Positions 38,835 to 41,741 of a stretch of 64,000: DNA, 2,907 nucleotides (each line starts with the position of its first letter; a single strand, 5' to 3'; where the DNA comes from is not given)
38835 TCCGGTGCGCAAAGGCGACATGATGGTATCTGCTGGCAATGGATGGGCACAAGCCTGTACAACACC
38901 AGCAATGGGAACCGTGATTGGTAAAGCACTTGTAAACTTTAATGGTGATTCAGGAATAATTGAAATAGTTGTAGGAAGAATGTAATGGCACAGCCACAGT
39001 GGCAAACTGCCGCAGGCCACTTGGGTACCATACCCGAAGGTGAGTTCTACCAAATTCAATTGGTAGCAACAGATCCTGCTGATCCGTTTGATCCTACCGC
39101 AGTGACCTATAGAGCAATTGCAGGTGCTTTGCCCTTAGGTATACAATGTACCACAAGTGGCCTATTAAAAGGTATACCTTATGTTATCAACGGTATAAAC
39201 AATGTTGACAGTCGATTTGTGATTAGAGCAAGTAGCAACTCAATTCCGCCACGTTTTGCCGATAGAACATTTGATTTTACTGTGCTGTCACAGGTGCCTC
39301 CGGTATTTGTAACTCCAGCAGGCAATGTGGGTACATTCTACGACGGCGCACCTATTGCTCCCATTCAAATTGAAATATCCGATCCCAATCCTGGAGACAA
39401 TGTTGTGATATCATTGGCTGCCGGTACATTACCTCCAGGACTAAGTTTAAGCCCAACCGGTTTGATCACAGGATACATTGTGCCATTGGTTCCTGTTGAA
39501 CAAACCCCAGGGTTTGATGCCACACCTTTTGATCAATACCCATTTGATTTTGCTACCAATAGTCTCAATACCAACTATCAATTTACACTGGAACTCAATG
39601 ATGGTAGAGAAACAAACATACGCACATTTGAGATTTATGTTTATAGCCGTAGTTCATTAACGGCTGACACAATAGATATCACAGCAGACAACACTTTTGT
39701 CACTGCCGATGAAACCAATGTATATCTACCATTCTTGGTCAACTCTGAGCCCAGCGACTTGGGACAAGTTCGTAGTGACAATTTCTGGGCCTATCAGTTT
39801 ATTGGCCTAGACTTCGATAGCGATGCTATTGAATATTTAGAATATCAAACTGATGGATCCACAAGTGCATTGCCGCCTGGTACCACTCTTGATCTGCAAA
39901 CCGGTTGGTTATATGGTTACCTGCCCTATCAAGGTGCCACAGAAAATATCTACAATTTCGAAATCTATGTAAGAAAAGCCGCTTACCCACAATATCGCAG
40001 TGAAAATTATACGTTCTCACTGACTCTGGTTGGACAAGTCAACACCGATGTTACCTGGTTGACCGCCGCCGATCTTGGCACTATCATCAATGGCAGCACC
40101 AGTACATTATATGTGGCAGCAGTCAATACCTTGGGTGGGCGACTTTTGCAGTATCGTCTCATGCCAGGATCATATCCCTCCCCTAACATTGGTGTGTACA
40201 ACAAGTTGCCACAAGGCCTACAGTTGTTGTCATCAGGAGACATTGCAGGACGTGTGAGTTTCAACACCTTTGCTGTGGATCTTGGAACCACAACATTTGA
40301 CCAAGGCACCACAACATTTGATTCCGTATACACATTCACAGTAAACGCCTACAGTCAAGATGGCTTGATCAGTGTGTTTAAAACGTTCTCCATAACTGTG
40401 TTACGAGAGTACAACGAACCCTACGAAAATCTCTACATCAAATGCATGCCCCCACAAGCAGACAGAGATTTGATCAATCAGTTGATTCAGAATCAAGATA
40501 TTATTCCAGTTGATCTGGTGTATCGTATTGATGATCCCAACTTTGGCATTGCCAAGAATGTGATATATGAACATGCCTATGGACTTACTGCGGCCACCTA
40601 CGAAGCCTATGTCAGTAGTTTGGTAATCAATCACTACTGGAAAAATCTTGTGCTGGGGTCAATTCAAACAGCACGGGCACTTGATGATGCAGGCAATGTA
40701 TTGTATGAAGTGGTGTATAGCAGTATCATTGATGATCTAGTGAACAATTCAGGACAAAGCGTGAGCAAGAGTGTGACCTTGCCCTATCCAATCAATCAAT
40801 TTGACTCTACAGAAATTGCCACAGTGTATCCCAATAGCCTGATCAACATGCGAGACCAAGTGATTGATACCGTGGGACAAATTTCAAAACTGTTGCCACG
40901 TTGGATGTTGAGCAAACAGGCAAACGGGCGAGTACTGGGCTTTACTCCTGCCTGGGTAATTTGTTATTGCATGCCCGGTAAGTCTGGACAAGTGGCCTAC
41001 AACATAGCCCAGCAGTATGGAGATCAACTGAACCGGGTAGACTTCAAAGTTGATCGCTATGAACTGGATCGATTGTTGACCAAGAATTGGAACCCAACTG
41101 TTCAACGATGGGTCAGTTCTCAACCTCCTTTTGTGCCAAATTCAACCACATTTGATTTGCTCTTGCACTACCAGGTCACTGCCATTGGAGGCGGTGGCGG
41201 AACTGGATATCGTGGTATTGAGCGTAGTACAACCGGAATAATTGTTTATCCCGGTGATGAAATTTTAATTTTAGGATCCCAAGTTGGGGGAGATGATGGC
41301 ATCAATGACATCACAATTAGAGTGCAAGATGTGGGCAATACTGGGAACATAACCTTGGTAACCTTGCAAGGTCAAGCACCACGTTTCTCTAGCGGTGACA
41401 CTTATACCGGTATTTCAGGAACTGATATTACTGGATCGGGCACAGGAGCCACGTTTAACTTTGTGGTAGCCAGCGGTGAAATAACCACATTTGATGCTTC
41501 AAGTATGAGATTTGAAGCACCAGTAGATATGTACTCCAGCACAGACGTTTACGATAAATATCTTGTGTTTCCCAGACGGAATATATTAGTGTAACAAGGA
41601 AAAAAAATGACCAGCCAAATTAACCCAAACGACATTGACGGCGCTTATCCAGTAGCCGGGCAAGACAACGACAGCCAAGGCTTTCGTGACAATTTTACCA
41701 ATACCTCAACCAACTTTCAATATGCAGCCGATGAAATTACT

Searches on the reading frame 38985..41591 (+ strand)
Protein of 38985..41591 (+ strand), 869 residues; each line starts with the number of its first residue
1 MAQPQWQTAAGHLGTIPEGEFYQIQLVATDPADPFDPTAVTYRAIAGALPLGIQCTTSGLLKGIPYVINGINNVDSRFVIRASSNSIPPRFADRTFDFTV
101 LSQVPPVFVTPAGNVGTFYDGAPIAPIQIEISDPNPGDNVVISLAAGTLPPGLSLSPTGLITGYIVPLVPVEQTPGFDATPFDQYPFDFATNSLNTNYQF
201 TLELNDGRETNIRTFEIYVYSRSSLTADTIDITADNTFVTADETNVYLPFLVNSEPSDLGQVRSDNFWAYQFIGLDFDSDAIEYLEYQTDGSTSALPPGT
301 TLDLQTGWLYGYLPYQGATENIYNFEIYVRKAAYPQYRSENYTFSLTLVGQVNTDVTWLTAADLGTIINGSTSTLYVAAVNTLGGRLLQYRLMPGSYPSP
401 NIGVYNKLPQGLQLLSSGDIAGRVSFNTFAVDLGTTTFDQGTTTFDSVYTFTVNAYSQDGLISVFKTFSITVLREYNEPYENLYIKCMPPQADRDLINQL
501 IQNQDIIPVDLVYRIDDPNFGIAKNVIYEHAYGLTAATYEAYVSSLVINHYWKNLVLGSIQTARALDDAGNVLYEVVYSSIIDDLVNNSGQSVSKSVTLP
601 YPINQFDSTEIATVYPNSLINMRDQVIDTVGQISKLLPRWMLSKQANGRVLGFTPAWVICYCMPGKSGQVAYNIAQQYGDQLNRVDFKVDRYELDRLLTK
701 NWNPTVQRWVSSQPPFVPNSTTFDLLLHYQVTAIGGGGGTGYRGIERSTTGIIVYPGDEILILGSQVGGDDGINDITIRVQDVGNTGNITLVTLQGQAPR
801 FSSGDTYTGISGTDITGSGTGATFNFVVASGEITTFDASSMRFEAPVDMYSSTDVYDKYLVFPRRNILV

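Call 14: search_protein_families(library=pfam, proteins=[window:38985-41591:+], max_evalue=0.001)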
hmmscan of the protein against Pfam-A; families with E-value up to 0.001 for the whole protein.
window:38985-41591:+ (869 aa): 1 family
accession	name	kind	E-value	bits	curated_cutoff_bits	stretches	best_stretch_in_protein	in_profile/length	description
PF05345.18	He_PIG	-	1.2e-10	42.1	24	1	108-171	3-69/96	Putative Ig domain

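Call 15: search_dna_similar(query=window:38985-41591:+, collection=phages, mode=protein, max_rows=15)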
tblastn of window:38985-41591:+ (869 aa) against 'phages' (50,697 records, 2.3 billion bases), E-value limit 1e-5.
Records with a match: 3; places in all: 3; records where one place covers at least 80% of the query: 0.
Best place of each record, by identity: <60% 3.
By first word of the organism name: Agrobacterium 2; Sinorhizobium 1.
By host as written in the record: Agrobacterium tumefaciens C58 2; Sinohrizobium meliloti NRRL L-50 1.
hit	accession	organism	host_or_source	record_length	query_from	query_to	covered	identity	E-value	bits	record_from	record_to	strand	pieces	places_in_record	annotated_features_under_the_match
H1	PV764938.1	Sinorhizobium phage Phosso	Sinohrizobium meliloti NRRL L-50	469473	349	700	41%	27.7%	7e-19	99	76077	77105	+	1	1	S8 family peptidase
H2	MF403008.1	Agrobacterium phage Atu_ph07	Agrobacterium tumefaciens C58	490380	356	725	43%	24.9%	9e-12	76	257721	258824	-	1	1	extracellular serine proteinase precursor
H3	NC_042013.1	Agrobacterium phage Atu_ph07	Agrobacterium tumefaciens C58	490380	356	725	43%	24.9%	9e-12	76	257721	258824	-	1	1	protease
